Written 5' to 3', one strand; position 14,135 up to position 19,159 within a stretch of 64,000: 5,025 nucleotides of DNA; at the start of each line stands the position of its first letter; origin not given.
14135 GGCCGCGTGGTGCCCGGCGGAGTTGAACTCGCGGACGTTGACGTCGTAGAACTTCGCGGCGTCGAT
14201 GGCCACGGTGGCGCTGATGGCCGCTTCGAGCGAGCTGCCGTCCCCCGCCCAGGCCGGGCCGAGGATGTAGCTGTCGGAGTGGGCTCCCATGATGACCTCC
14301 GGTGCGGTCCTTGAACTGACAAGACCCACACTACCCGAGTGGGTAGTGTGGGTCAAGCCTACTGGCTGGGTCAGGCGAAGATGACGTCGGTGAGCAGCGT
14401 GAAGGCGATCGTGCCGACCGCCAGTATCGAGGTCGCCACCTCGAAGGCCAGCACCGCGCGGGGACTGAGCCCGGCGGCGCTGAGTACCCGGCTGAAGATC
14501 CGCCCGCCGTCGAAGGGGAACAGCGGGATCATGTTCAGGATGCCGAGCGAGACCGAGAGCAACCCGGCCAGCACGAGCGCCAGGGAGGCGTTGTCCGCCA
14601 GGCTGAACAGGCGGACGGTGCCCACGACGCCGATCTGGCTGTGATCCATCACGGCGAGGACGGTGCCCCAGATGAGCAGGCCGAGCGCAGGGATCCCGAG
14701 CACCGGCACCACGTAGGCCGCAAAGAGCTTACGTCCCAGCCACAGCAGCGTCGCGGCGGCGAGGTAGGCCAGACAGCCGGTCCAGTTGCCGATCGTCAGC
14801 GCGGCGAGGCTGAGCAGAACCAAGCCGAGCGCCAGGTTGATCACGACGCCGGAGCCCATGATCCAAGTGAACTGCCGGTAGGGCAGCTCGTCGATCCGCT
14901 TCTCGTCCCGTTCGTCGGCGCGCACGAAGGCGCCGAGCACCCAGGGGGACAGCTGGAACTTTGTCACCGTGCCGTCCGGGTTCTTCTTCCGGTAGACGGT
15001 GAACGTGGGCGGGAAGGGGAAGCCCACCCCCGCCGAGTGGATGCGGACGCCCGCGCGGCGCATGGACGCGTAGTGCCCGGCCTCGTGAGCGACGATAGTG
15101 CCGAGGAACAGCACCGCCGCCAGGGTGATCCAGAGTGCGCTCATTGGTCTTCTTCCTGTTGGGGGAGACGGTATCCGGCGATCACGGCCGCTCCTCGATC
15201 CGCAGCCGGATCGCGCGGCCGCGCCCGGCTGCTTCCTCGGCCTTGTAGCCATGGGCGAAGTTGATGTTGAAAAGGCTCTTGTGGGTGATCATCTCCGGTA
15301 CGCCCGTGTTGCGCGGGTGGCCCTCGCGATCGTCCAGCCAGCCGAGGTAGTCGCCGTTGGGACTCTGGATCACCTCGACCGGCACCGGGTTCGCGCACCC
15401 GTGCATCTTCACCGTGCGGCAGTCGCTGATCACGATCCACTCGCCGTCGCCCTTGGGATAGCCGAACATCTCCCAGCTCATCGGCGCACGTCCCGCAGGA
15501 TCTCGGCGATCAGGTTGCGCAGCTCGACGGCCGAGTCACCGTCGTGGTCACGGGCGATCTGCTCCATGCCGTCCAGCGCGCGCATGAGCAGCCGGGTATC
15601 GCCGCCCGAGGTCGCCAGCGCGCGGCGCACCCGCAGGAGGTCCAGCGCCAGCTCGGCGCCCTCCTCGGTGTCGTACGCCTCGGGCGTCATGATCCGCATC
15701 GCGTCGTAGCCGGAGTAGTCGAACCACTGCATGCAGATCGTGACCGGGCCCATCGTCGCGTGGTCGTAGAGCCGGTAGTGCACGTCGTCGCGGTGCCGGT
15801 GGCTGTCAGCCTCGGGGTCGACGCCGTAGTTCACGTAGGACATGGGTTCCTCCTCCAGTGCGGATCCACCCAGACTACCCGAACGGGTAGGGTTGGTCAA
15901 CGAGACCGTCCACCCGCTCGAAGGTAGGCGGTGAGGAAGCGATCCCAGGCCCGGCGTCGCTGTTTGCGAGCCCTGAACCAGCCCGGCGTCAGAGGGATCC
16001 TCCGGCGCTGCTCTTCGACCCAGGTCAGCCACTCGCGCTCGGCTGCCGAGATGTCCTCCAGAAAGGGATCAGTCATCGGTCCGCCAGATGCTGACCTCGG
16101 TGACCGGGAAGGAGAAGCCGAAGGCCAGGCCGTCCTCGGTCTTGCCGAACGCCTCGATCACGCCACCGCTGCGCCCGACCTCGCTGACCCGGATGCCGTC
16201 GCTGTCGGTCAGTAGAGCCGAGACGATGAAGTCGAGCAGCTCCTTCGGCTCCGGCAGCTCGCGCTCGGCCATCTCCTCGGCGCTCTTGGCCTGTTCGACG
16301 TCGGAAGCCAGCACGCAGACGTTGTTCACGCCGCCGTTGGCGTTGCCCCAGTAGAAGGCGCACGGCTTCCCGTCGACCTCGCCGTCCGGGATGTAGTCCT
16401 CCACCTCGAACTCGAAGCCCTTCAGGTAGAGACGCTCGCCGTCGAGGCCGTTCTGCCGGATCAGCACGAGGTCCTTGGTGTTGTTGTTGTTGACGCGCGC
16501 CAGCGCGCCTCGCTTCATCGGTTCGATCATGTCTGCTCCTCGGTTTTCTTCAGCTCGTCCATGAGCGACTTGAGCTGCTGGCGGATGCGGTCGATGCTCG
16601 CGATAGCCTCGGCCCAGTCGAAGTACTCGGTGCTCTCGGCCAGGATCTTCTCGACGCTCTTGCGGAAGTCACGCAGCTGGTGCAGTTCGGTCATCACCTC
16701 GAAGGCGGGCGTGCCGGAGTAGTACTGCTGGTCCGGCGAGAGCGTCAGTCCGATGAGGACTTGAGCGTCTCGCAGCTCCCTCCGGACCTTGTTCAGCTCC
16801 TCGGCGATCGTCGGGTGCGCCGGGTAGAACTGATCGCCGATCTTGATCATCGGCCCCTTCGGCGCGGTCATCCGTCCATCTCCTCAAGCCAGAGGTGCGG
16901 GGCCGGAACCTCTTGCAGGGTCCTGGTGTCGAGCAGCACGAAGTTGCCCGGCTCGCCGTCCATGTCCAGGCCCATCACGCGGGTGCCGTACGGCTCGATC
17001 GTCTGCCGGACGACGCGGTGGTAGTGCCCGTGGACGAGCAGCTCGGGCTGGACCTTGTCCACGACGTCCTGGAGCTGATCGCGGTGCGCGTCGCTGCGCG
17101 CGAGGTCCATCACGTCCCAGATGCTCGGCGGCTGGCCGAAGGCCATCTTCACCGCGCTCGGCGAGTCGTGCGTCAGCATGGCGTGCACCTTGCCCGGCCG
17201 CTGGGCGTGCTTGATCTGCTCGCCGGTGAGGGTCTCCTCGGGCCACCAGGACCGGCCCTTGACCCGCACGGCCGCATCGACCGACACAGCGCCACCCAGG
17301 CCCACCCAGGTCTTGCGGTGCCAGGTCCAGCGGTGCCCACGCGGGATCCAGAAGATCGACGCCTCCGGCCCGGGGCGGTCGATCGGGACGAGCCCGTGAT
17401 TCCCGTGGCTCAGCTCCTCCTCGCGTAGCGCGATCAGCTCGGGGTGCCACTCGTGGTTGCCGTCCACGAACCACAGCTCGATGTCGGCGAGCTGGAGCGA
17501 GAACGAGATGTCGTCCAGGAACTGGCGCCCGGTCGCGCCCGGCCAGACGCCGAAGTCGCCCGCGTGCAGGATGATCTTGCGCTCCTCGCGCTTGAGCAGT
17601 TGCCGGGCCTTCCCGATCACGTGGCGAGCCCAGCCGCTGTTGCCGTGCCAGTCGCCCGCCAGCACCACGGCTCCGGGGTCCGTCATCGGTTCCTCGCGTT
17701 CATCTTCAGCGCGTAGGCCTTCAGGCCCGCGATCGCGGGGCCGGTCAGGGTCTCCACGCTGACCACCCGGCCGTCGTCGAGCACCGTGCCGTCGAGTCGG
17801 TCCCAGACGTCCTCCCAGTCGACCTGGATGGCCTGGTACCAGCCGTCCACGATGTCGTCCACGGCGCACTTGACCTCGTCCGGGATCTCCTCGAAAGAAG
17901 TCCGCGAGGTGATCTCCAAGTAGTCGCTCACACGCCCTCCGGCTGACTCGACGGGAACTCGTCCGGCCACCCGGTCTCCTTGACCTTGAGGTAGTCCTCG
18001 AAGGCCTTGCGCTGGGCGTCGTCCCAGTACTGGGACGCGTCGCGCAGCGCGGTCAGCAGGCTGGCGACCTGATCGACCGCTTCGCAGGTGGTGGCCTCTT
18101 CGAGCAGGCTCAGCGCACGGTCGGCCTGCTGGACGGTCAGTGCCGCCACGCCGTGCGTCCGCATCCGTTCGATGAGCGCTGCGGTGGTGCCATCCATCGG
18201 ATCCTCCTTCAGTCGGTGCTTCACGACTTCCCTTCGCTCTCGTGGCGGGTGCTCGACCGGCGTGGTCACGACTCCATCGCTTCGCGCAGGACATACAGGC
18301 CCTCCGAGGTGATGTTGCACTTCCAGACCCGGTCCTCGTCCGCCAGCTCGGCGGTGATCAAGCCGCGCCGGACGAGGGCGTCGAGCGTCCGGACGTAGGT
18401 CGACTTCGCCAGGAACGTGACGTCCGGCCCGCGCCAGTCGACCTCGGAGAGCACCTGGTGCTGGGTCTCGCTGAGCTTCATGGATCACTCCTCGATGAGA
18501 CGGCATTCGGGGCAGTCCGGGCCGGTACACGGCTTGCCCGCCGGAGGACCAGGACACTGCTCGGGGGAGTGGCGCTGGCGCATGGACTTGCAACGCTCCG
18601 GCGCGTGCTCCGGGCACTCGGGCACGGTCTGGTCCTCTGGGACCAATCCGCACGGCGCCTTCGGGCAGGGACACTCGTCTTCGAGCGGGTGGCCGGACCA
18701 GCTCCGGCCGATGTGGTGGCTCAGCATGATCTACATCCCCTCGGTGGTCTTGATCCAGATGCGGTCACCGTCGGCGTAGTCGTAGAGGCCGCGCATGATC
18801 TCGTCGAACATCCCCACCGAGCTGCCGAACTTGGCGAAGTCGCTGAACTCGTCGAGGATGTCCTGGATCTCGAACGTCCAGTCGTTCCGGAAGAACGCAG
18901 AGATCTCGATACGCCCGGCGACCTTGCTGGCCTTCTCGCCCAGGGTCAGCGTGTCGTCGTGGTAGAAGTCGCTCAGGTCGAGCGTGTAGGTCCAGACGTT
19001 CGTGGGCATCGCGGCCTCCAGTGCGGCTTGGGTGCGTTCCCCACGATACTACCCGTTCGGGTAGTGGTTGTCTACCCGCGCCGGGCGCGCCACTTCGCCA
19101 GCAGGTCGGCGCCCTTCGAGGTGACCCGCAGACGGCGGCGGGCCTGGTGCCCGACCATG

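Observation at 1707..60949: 31 copies of one promoter/operator/leader cassette organise the whole minus-strand gene array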

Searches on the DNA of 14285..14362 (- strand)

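Call 29: search_dna_similar(query=window:14285-14362:-, collection=phages, mode=distant, max_evalue=1, max_rows=30)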
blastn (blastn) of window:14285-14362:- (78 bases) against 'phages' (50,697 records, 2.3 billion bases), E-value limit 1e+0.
Records with a match: 25; places in all: 42; records where one place covers at least 80% of the query: 0.
Best place of each record, by identity: 90-95% 23; 80-90% 2.
By first word of the organism name: Halorubrum 18; Haloarcula 6; Hardygib1 1.
By host as written in the record: Halorubrum sp. 12; Haloarcula californiae 5; Halorubrum sp. B2-2 2; Halorubrum sp. s5a-3 2; Halorubrum sodomense 2; Haloarcula japonica 1; Haloferax gibbonsii Ma2.38 1.
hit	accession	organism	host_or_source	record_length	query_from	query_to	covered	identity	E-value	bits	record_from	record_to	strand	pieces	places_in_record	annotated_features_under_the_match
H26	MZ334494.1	Halorubrum virus HRTV-19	Halorubrum sp.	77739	11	38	36%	93.1%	6e-1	37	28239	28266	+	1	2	none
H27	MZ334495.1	Halorubrum virus HRTV-23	Halorubrum sp.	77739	11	38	36%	93.1%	6e-1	37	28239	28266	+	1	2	none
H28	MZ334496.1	Halorubrum tailed virus 10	Halorubrum sp.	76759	11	38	36%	93.1%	6e-1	37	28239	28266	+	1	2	none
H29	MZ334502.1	Haloarcula phage HCTV-7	Haloarcula californiae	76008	11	38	36%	93.1%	6e-1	37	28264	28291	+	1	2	none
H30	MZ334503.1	Haloarcula phage HCTV-9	Haloarcula californiae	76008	11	38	36%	93.1%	6e-1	37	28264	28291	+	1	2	none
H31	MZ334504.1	Haloarcula phage HCTV-11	Haloarcula californiae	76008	11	38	36%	93.1%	6e-1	37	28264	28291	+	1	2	none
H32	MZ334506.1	Halorubrum virus HRTV-16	Halorubrum sp.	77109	11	38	36%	93.1%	6e-1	37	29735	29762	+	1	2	none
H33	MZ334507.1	Haloarcula virus HCTV-8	Haloarcula californiae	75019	11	38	36%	93.1%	6e-1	37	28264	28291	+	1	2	none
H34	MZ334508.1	Haloarcula virus HCTV-10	Haloarcula californiae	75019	11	38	36%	93.1%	6e-1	37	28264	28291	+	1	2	none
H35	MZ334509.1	Haloarcula virus HJTV-1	Haloarcula japonica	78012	11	38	36%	93.1%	6e-1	37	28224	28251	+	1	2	none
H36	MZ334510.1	Halorubrum phage HRTV-13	Halorubrum sp.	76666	11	38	36%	93.1%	6e-1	37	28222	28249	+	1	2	none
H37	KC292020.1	Halorubrum tailed phage 8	Halorubrum sp. B2-2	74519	11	38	36%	93.1%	6e-1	37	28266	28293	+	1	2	none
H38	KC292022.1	Halorubrum tailed phage 5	Halorubrum sp. s5a-3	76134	11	38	36%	93.1%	6e-1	37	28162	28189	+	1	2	none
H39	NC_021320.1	Halorubrum tailed phage 5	Halorubrum sp. s5a-3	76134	11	38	36%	93.1%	6e-1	37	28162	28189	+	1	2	none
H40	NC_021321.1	Halorubrum tailed phage 8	Halorubrum sp. B2-2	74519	11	38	36%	93.1%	6e-1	37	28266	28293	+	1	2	none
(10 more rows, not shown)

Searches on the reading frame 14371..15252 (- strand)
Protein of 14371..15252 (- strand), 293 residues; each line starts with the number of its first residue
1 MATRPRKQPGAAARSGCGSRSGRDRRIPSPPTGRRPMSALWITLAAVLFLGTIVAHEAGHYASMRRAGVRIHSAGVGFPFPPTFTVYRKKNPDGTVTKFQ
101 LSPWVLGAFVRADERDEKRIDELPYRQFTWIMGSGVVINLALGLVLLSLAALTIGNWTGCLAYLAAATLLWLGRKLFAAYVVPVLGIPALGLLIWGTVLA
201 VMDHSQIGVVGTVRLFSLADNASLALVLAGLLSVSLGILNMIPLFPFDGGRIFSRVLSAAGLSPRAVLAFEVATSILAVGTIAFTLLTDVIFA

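Call 8: search_protein_families(library=pfam, proteins=[window:14371-15252:-])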
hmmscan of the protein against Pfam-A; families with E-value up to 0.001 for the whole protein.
window:14371-15252:- (293 aa): 1 family
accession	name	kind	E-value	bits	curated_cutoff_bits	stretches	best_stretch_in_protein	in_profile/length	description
PF02163.28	Peptidase_M50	-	2e-26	93.2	27.2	1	45-267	2-204/221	Peptidase family M50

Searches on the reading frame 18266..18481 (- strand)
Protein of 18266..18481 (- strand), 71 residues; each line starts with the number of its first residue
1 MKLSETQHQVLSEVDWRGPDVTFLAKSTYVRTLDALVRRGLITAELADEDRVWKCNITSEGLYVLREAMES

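Call 43: search_protein_families(library=pfam, max_evalue=1, proteins=[window:18266-18481:-])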
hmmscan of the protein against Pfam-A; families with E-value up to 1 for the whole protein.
window:18266-18481:- (71 aa): 3 families
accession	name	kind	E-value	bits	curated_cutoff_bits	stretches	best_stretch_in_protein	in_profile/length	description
PF12802.13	MarR_2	-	0.0044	17.6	27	1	21-51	29-59/61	MarR family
PF01047.28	MarR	-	0.04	14.3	24.6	1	24-47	29-52/59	MarR family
PF21384.2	Cas3_I-F_Cas2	-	0.071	13.7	27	1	49-69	29-49/79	CRISPR-associated nuclease/helicase Cas3, I-F/YPEST, Cas2 domain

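Call 44: search_protein_families(library=phrogs, max_evalue=0.01, proteins=[window:18266-18481:-])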
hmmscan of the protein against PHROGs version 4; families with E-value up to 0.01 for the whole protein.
window:18266-18481:- (71 aa): 0 families

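Call 86: search_solved_structures(query=window:18266-18481:-, max_evalue=1)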
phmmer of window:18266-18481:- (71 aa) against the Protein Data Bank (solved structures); distinct sequences matched with E-value up to 1: 2.
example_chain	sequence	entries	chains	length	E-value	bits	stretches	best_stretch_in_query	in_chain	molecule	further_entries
4aih_A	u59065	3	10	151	0.47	13.8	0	26-61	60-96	TRANSCRIPTIONAL REGULATOR SLYA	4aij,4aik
7kym_A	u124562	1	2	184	0.78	13.1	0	25-67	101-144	MarR family transcriptional regulator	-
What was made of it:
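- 18266..18481 (-): Candidate regulator gene (71 aa) with a sub-threshold MarR-type winged-helix match. calls 43, 86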

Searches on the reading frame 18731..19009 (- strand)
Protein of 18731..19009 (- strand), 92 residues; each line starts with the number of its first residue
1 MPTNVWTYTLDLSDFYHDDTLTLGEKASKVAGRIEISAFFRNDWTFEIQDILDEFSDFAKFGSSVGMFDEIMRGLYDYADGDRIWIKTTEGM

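Call 43: search_protein_families(library=pfam, max_evalue=1, proteins=[window:18731-19009:-])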
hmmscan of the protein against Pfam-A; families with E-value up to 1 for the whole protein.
window:18731-19009:- (92 aa): 0 families

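Call 44: search_protein_families(library=phrogs, max_evalue=0.01, proteins=[window:18731-19009:-])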
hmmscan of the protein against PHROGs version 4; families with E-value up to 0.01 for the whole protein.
window:18731-19009:- (92 aa): 1 family
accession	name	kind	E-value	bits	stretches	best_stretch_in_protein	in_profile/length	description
phrog_6318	-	unknown function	2e-06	29.7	1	66-88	101-123/124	-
